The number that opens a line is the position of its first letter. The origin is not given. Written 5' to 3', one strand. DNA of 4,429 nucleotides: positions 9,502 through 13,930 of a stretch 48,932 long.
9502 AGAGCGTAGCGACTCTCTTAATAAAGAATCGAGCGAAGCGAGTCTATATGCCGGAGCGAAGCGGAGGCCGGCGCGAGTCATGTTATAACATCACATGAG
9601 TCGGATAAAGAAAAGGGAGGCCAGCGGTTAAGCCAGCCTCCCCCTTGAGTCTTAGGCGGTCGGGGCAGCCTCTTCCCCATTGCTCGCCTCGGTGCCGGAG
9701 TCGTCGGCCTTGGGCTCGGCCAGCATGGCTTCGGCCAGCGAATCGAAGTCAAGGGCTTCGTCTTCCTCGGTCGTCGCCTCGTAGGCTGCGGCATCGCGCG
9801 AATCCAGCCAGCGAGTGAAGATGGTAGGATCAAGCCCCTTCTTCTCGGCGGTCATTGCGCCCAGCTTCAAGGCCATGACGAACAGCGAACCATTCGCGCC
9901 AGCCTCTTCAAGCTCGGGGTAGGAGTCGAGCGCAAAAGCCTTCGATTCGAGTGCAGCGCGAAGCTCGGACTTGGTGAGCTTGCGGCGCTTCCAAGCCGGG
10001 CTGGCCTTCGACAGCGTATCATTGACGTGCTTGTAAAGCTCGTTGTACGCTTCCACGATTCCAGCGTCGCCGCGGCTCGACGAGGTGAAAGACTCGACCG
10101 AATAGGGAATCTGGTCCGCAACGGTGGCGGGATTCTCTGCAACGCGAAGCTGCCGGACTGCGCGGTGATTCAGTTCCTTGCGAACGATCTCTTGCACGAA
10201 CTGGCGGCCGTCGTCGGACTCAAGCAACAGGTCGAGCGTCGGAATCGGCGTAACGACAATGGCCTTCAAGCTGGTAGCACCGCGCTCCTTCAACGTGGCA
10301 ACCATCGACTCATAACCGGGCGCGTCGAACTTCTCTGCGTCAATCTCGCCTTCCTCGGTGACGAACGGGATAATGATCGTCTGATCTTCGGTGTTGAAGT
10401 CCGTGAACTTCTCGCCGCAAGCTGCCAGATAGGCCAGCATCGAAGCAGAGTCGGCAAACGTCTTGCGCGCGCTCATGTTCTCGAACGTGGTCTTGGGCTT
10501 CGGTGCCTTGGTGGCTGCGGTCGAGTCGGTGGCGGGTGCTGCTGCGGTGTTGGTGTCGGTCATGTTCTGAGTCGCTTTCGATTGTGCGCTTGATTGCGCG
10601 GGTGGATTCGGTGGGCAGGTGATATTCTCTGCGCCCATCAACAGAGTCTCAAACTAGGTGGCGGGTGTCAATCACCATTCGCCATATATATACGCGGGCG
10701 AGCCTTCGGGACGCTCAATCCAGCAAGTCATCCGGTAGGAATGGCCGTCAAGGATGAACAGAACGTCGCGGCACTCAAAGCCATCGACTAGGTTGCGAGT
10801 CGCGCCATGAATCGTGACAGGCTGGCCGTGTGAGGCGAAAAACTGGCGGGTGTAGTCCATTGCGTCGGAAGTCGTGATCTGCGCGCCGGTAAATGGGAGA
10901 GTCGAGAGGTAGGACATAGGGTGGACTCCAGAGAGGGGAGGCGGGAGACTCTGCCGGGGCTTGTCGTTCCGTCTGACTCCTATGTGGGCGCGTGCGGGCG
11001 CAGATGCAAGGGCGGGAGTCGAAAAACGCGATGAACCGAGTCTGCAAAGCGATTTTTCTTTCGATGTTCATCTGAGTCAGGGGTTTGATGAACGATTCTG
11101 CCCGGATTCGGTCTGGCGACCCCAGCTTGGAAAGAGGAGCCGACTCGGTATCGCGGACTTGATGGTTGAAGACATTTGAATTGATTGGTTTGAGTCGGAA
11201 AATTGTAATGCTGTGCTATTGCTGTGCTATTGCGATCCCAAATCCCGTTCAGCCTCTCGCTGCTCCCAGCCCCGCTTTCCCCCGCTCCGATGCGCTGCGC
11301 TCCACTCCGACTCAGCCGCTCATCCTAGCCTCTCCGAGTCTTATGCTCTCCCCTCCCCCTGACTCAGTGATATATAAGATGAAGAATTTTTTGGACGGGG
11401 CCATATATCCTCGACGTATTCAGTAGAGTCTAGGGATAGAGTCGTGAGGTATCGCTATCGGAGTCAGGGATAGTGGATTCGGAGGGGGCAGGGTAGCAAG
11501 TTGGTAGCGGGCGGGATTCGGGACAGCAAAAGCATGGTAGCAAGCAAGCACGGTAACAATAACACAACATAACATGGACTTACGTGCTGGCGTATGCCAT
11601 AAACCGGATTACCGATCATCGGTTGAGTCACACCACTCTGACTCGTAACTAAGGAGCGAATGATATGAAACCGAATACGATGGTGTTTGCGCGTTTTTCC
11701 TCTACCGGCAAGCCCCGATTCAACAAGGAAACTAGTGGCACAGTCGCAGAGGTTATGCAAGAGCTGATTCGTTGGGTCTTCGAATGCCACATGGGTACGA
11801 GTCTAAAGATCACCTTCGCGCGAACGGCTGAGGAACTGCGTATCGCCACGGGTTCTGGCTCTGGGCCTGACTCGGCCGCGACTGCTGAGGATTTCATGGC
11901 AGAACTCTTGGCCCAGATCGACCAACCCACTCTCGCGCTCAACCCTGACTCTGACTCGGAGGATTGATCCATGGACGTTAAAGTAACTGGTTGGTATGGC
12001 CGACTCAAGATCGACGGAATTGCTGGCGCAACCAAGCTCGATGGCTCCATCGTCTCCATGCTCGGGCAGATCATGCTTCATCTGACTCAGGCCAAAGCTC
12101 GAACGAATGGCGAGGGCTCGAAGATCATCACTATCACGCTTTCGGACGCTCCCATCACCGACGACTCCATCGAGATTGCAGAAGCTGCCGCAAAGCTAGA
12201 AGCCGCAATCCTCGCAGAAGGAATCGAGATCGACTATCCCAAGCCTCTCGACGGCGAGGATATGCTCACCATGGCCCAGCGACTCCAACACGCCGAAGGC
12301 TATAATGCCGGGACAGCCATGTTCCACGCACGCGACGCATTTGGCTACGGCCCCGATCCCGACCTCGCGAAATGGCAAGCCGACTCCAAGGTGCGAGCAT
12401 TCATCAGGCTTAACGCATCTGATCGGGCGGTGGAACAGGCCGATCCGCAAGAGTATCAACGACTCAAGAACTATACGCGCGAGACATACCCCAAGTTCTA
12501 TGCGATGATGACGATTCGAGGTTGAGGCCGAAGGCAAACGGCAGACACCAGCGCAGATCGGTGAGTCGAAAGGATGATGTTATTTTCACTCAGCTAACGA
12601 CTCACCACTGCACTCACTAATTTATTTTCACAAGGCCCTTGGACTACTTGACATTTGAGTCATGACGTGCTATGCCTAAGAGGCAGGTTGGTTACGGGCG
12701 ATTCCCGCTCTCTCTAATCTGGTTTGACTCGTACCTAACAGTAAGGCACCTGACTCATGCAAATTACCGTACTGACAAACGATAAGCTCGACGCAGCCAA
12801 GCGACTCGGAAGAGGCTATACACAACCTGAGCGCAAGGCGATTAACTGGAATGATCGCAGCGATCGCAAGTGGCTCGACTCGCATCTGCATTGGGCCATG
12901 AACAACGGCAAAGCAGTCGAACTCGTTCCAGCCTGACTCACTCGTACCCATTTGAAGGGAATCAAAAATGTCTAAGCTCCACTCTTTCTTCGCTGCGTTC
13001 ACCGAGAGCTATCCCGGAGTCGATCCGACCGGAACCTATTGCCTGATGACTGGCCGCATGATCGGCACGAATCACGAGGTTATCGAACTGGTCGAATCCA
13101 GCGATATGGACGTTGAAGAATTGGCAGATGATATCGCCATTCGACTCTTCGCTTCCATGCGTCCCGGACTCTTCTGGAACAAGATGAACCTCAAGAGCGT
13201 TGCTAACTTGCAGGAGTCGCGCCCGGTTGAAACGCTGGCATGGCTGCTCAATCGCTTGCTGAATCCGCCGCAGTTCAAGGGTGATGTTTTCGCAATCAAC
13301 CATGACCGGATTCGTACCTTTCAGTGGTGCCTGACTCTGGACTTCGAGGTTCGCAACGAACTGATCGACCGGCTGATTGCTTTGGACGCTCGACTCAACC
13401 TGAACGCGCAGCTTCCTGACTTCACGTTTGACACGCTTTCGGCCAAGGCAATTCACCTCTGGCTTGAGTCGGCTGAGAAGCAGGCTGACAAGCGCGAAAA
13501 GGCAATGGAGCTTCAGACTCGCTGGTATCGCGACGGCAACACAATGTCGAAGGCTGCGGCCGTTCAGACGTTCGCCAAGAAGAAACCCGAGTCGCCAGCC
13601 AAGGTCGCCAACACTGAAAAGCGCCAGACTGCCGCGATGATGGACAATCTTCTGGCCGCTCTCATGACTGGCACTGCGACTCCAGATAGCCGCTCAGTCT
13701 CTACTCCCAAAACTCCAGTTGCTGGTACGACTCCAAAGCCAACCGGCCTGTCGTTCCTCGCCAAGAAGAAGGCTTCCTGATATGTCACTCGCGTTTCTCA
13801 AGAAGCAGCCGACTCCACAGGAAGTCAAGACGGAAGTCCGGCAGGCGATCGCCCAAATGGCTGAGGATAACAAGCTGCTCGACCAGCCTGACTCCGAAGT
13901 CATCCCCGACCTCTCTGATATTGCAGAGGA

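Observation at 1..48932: Genome-wide hyper-enrichment of GANTC, above all GAGTC/GACTC, with no methyltransferase gene visible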

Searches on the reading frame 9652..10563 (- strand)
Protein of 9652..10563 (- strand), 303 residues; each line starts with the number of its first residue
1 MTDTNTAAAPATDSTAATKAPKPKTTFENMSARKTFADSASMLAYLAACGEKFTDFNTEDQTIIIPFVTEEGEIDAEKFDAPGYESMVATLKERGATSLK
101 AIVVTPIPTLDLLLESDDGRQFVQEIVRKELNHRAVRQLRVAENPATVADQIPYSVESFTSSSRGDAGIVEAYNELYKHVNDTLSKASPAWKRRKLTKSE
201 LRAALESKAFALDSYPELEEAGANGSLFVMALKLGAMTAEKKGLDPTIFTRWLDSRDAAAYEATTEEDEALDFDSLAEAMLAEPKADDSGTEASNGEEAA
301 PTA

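Call 13: search_protein_families(library=phrogs, max_evalue=0.001, proteins=[window:9652-10563:-])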
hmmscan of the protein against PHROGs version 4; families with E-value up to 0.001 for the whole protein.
window:9652-10563:- (303 aa): 0 families

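Call 27: search_protein_families(library=pfam, max_evalue=0.01, proteins=[window:9652-10563:-])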
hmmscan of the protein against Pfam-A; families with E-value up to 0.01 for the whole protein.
window:9652-10563:- (303 aa): 0 families

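Call 40: search_solved_structures(query=window:9652-10563:-, max_evalue=1)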
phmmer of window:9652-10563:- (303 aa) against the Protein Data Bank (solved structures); distinct sequences matched with E-value up to 1: 6.
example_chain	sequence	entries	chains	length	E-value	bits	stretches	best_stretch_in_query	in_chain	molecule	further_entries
9jms_A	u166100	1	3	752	0.19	15.1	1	113-194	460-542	Glycoprotein B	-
6vlk_A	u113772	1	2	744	0.45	13.8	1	113-194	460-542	Envelope glycoprotein B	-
6vn1_A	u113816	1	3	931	0.53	13.6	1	113-194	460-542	Envelope glycoprotein B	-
7k1s_A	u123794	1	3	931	0.53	13.6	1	113-194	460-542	Envelope glycoprotein B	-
8a22_Bw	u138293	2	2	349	0.71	13.1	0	7-70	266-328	mS29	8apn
8apo_Bw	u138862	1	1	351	0.72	13.1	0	7-70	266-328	mS29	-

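Call 114: search_protein_families(library=ncbifam, max_evalue=0.01, proteins=[window:9652-10563:-])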
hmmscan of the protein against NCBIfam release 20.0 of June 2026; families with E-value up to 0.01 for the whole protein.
window:9652-10563:- (303 aa): 0 families

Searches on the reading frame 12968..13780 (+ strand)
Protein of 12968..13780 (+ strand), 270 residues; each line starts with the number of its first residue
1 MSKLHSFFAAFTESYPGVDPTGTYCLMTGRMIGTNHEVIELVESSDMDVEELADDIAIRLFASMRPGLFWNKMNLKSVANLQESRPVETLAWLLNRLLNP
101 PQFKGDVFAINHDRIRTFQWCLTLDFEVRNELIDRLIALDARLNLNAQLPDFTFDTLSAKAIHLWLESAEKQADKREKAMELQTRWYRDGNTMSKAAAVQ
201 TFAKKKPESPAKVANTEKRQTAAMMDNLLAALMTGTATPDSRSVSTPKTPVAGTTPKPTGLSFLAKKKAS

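Call 10: search_protein_families(library=pfam, max_evalue=0.01, proteins=[window:12968-13780:+])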
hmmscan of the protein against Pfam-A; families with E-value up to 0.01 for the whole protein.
window:12968-13780:+ (270 aa): 0 families

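Call 11: search_protein_families(library=phrogs, max_evalue=0.001, proteins=[window:12968-13780:+])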
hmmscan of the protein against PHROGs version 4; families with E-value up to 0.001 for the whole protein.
window:12968-13780:+ (270 aa): 0 families

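Call 38: search_solved_structures(query=window:12968-13780:+, max_evalue=1)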
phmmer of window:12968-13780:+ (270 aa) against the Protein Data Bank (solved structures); distinct sequences matched with E-value up to 1: 0.

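Call 114: search_protein_families(library=ncbifam, max_evalue=0.01, proteins=[window:12968-13780:+])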
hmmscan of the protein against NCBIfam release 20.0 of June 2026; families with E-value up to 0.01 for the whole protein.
window:12968-13780:+ (270 aa): 0 families
